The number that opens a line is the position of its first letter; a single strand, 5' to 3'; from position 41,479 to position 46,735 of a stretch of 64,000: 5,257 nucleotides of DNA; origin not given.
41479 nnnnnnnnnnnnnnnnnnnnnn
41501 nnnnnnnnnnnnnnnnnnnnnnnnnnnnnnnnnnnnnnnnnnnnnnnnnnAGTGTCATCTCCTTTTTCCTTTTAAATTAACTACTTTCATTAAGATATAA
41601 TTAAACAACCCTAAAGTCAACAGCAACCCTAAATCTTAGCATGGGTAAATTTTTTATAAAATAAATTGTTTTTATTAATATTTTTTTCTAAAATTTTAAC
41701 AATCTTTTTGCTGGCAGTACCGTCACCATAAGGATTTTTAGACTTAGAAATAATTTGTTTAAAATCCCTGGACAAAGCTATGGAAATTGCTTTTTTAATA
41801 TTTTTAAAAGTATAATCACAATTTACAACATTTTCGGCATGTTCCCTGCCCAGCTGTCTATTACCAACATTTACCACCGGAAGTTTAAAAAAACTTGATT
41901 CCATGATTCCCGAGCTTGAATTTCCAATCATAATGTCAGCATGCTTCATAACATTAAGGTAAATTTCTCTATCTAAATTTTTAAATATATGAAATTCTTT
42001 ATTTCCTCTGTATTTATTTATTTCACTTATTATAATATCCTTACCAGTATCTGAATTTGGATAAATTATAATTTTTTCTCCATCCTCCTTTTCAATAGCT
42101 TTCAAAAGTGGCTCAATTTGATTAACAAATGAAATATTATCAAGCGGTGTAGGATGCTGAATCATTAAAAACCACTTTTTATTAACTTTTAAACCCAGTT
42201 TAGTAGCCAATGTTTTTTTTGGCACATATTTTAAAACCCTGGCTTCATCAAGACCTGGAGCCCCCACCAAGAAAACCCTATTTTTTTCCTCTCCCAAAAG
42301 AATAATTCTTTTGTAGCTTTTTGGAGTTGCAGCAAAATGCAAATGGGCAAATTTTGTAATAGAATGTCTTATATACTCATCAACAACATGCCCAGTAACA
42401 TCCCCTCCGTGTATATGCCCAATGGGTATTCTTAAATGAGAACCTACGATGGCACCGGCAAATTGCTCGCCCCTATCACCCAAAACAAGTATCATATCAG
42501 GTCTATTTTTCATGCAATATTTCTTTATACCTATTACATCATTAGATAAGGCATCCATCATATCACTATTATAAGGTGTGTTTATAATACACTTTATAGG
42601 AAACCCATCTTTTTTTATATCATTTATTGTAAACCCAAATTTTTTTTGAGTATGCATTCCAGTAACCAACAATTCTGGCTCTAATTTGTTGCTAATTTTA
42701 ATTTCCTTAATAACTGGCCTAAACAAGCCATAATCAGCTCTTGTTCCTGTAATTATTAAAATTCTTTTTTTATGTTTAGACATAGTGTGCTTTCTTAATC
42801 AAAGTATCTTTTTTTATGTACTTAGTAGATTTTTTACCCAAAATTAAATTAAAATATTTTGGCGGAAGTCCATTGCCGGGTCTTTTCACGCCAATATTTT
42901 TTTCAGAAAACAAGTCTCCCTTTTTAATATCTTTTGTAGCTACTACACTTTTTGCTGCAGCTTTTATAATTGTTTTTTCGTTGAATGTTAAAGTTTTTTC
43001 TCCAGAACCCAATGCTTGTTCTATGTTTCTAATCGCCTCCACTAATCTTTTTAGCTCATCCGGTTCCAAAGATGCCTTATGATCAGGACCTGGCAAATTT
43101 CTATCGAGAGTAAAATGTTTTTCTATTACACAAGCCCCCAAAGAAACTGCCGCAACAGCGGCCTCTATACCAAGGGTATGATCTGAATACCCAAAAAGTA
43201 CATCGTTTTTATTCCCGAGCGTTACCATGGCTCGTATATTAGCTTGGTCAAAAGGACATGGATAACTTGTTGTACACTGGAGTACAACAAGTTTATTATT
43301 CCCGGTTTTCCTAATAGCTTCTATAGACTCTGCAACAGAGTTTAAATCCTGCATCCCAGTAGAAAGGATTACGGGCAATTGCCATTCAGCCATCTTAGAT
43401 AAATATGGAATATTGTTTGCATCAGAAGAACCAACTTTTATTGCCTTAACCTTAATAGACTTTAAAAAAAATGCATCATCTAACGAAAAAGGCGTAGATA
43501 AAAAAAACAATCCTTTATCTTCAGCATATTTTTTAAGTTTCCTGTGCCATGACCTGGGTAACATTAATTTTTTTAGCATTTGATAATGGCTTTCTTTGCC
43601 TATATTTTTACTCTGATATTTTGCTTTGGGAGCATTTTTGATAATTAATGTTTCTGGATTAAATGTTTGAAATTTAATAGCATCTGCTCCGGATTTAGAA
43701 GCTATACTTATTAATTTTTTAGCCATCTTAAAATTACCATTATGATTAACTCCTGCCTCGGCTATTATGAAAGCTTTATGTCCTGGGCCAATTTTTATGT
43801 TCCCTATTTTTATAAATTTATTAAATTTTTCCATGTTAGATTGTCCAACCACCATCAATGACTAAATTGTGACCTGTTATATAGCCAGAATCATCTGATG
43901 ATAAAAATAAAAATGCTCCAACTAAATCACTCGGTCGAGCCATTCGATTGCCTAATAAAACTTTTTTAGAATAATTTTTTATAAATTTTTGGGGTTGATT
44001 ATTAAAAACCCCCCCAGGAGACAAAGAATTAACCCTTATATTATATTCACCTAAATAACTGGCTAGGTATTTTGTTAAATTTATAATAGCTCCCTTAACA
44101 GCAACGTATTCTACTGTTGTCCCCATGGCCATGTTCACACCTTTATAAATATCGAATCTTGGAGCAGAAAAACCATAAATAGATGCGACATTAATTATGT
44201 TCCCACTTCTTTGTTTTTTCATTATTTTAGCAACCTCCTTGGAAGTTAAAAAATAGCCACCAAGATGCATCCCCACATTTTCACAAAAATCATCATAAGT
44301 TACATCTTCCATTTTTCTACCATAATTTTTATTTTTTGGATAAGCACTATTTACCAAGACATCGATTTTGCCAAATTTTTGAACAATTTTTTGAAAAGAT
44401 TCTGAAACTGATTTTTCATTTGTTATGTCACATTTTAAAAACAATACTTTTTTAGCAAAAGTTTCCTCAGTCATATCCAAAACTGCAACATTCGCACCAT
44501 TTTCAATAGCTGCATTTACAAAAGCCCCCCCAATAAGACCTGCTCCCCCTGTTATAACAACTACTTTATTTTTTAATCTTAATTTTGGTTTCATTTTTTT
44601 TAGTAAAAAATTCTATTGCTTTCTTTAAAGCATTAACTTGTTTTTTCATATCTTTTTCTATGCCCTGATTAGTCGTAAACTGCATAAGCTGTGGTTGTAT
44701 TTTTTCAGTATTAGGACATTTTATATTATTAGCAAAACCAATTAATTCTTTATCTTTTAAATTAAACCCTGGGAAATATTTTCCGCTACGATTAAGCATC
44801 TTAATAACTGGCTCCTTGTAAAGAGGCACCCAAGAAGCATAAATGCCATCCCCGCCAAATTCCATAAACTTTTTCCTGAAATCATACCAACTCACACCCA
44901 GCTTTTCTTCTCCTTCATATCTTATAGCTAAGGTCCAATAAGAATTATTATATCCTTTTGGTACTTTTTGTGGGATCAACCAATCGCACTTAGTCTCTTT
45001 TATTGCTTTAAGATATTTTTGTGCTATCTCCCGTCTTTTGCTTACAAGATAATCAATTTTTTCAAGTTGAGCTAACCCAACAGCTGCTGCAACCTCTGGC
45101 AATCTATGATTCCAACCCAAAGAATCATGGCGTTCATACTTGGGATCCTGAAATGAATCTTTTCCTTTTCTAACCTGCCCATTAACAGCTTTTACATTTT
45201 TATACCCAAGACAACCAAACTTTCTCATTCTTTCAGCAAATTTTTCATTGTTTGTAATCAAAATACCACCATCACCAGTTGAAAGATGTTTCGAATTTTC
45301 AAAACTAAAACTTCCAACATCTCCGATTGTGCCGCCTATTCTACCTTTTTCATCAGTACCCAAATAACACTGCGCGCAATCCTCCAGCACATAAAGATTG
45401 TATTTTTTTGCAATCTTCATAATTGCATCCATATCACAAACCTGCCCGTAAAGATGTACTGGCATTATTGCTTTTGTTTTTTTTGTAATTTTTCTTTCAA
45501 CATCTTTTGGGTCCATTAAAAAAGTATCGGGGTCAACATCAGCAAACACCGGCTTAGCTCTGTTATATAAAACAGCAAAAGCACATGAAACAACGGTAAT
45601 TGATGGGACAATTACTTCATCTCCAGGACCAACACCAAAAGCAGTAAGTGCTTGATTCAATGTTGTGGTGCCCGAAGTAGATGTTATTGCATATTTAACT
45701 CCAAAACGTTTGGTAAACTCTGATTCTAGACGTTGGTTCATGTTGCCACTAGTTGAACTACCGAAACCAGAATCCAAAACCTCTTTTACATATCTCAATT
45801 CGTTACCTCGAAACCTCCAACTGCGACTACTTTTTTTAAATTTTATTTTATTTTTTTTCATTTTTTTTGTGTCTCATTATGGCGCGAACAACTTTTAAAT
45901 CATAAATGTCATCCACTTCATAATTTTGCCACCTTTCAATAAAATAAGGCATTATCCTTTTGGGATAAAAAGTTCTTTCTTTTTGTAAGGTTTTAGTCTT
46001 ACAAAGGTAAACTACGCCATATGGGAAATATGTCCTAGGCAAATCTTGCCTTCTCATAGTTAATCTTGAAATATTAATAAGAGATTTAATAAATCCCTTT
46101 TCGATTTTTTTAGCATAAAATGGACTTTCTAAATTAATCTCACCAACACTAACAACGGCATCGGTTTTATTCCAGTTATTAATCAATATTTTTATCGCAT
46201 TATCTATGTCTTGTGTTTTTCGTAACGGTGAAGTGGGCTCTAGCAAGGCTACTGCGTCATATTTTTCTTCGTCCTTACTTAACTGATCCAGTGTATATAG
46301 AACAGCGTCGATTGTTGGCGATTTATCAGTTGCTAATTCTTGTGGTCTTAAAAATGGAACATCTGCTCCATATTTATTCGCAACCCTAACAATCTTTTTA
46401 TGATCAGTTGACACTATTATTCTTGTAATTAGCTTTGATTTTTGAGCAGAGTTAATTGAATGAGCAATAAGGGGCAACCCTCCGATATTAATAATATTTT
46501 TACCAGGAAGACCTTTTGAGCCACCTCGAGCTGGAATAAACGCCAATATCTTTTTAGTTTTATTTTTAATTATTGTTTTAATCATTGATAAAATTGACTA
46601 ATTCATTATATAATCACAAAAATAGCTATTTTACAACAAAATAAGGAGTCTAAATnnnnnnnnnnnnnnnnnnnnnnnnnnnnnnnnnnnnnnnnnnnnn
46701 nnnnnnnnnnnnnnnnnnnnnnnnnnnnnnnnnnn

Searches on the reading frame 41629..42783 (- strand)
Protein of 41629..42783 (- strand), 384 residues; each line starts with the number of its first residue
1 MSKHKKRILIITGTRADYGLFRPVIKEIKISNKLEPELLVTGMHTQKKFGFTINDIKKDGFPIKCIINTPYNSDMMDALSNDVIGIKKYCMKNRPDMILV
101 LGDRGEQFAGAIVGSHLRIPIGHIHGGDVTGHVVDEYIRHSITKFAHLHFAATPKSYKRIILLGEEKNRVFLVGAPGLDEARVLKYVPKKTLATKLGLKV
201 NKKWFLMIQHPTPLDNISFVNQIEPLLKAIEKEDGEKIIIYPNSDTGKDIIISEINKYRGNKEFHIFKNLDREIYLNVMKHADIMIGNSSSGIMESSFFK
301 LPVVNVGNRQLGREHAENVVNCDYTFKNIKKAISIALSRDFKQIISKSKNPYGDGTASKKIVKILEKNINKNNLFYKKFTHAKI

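Call 6: search_protein_families(library=pfam, proteins=[window:41629-42783:-], max_evalue=0.001)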
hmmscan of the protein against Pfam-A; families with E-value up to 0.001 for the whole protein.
window:41629-42783:- (384 aa): 1 family
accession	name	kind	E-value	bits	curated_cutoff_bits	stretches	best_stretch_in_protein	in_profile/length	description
PF02350.25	Epimerase_2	-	3.3e-79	266.7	30.6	1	27-366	2-347/347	UDP-N-acetylglucosamine 2-epimerase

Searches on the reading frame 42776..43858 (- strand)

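Call 6: search_protein_families(library=pfam, proteins=[window:42776-43858:-], max_evalue=0.001)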
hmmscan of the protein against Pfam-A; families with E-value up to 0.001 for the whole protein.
window:42776-43858:- (360 aa): 2 families
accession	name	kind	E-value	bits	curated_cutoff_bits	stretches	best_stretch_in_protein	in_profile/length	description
PF03102.20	NeuB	-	4.4e-94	314.9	22.1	1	49-288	1-241/241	NeuB family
PF08666.17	SAF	-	4.9e-12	46.7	21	1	303-358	2-61/63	SAF domain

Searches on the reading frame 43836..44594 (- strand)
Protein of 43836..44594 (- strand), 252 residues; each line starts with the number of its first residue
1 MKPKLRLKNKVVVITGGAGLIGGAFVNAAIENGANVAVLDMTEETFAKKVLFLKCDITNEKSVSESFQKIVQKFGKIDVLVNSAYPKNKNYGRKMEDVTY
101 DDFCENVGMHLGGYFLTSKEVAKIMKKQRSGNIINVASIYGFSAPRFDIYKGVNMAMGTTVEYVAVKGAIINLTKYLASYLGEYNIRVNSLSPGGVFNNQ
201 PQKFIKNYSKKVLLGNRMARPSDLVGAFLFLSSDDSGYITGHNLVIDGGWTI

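Call 6: search_protein_families(library=pfam, proteins=[window:43836-44594:-], max_evalue=0.001)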
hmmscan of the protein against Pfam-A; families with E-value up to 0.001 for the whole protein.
window:43836-44594:- (252 aa): 4 families
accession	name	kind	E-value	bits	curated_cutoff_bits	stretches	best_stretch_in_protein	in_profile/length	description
PF13561.12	adh_short_C2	-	1.2e-41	143.3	27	1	21-251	8-236/236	Enoyl-(Acyl carrier protein) reductase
PF00106.31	adh_short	-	3.3e-31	108.7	26.6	1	10-196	1-182/195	short chain dehydrogenase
PF01370.27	Epimerase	-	3.2e-09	37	20.9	1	12-216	1-197/240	NAD dependent epimerase/dehydratase family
PF08659.16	KR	-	0.00023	21.6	22.6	0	12-99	3-104/180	KR domain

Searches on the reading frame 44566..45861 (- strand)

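Call 6: search_protein_families(library=pfam, proteins=[window:44566-45861:-], max_evalue=0.001)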
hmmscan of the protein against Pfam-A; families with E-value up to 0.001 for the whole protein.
window:44566-45861:- (431 aa): 5 families
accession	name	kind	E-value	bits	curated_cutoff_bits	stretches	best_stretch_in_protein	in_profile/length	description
PF01041.23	DegT_DnrJ_EryC1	-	2.9e-86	290.4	19.8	1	20-318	6-285/360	DegT/DnrJ/EryC1/StrS aminotransferase family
PF00155.27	Aminotran_1_2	-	6.9e-08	32.5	19.7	1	41-162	43-186/361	Aminotransferase class I and II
PF01212.27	Beta_elim_lyase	-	2.6e-06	27.4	27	1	43-292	35-270/288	Beta-eliminating lyase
PF01053.26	Cys_Met_Meta_PP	-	1.8e-05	23.9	27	1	39-161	50-173/381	Cys/Met metabolism PLP-dependent enzyme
PF00266.25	Aminotran_5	-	0.00027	20.5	21.5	1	54-166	57-180/371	Aminotransferase class-V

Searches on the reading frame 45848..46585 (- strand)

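Call 6: search_protein_families(library=pfam, proteins=[window:45848-46585:-], max_evalue=0.001)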
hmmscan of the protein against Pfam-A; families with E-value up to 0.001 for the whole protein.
window:45848-46585:- (245 aa): 1 family
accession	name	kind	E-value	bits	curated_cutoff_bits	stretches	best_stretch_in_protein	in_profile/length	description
PF02348.25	CTP_transf_3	-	1e-23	84.7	22.6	1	15-149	2-128/217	Cytidylyltransferase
